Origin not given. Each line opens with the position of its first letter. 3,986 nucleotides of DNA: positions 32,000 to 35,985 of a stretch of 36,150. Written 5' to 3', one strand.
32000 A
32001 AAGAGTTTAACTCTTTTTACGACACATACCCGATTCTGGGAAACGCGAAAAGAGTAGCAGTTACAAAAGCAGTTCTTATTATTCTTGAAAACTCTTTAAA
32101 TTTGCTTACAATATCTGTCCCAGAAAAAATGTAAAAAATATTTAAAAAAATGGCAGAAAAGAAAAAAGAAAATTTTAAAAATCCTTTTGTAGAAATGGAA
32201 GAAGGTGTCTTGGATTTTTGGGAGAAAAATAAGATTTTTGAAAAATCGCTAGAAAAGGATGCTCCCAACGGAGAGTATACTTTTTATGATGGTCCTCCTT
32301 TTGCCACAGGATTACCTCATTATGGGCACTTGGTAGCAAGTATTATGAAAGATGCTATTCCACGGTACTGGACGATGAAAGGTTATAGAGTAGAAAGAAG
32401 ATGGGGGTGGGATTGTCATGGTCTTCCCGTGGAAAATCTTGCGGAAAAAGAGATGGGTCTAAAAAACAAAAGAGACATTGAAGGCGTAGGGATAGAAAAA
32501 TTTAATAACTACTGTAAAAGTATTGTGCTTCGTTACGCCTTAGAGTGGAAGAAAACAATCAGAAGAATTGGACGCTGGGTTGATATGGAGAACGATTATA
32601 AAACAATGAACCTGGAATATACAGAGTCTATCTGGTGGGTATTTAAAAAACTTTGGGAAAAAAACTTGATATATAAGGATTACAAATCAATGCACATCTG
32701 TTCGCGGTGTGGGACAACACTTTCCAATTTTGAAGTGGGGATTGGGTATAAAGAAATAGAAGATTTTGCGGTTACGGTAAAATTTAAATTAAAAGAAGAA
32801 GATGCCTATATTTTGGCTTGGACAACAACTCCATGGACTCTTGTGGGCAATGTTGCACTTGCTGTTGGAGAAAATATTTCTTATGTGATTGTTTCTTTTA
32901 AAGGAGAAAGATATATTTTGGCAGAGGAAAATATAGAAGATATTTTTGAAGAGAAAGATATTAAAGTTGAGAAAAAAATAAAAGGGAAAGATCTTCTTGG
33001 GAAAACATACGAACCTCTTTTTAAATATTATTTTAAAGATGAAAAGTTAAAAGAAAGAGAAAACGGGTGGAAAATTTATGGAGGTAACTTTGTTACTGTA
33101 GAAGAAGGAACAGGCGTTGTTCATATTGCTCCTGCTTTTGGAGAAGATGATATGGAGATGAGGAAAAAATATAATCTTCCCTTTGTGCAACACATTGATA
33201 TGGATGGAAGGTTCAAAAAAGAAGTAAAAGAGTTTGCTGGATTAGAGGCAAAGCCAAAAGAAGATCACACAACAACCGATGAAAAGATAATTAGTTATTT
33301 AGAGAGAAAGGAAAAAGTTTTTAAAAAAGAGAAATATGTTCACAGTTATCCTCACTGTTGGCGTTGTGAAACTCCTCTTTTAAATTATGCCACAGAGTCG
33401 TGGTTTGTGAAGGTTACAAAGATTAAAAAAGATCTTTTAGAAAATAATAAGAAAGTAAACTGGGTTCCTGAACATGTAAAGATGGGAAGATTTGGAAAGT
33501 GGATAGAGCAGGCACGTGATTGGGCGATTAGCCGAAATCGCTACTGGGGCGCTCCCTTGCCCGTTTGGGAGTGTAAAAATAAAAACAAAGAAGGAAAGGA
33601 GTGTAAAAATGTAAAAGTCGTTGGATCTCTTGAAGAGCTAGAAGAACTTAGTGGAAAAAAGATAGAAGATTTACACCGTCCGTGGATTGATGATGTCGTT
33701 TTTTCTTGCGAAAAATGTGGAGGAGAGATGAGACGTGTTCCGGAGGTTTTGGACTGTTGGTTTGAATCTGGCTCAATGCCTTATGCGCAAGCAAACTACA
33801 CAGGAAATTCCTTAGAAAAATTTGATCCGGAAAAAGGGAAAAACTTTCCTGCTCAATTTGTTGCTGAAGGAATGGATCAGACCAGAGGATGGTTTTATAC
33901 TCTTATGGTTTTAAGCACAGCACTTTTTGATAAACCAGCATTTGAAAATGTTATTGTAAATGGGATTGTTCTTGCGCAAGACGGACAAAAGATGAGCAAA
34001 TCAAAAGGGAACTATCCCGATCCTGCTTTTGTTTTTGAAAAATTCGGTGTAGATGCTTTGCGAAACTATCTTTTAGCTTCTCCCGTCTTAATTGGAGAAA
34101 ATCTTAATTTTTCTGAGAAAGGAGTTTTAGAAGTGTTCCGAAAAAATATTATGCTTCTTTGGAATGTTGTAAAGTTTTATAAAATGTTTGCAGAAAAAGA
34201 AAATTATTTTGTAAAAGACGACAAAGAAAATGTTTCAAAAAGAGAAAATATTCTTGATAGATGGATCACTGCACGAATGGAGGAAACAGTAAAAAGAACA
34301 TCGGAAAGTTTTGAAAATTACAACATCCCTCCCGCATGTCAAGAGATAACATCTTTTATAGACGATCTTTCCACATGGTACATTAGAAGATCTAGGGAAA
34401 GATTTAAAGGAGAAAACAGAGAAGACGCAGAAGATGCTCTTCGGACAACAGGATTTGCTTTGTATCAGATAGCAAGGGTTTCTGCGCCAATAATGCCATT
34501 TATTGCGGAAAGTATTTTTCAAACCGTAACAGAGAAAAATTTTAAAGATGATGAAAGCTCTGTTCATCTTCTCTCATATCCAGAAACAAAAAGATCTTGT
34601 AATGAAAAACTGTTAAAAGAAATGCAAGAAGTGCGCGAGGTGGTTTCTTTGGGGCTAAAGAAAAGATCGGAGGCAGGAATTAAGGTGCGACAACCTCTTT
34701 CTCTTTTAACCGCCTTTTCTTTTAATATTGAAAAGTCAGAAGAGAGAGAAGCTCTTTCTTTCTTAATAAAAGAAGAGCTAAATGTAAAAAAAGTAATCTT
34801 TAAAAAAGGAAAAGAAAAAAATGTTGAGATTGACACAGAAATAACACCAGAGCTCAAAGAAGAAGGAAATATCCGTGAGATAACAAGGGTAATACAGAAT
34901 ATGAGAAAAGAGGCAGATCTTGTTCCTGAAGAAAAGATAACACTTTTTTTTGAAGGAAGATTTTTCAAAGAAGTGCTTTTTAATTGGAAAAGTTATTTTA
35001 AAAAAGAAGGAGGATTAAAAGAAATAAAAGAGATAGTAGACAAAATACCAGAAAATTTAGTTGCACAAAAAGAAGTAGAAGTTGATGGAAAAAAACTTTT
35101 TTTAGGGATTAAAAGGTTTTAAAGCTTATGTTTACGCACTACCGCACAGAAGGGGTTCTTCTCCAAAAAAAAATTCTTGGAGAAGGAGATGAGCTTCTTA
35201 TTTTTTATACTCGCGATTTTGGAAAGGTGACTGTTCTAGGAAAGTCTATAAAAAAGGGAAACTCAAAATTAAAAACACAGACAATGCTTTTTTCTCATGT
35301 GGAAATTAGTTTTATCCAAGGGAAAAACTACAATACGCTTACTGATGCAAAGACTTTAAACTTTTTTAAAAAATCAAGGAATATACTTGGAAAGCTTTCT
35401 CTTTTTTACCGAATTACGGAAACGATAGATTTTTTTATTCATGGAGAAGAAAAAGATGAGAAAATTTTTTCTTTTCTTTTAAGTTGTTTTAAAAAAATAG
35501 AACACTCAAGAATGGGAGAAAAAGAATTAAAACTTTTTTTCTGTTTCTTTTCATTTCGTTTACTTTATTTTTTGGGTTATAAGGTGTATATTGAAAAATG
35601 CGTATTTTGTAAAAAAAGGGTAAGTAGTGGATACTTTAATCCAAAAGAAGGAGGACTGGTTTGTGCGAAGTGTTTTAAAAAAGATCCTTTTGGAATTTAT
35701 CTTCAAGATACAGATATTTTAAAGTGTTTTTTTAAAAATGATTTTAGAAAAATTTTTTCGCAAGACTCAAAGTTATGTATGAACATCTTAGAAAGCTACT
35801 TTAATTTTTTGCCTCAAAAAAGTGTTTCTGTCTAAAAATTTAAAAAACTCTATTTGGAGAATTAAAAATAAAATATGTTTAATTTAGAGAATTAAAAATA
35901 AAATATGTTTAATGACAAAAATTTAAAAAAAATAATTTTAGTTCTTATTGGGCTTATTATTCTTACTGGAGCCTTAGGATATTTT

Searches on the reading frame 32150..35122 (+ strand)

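Call 54: search_protein_families(library=pfam, proteins=[window:32150-35122:+], max_evalue=0.00001)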
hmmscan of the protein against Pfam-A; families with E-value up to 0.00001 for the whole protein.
window:32150-35122:+ (990 aa): 5 families
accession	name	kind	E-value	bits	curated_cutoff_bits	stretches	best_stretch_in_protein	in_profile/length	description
PF00133.28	tRNA-synt_1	-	3.4e-132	441.6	22.7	1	20-650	2-411/414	tRNA synthetases class I (I, L, M and V)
PF08264.19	Anticodon_1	-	1.5e-29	103.2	25.1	1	703-852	1-146/148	Anticodon-binding domain of tRNA ligase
PF09334.17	tRNA-synt_1g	-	4.5e-18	65.6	20.1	0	50-193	8-132/391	tRNA synthetases class I (M)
PF19302.4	DUF5915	-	7.3e-14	52.2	27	1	891-988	101-193/195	Domain of unknown function (DUF5915)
PF13603.12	tRNA-synt_1_2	-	4.3e-07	30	25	1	208-355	10-146/185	Leucyl-tRNA synthetase, editing domain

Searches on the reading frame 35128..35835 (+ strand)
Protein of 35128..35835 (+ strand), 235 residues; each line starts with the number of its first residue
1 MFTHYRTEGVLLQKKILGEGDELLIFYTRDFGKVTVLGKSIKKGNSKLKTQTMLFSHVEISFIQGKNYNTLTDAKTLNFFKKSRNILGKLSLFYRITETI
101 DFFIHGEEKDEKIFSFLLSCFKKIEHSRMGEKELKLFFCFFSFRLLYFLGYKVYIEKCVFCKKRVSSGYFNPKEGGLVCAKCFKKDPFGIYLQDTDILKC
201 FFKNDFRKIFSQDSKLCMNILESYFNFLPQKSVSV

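Call 54: search_protein_families(library=pfam, proteins=[window:35128-35835:+], max_evalue=0.00001)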
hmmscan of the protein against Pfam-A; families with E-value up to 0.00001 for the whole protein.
window:35128-35835:+ (235 aa): 2 families
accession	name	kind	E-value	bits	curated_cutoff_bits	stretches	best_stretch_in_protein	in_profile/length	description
PF02565.21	RecO_C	-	8.9e-17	61.7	22.1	1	89-210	6-125/157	Recombination protein O C terminal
PF11967.14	RecO_N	-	1.4e-12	47.9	27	1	4-79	3-79/80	Recombination protein O N terminal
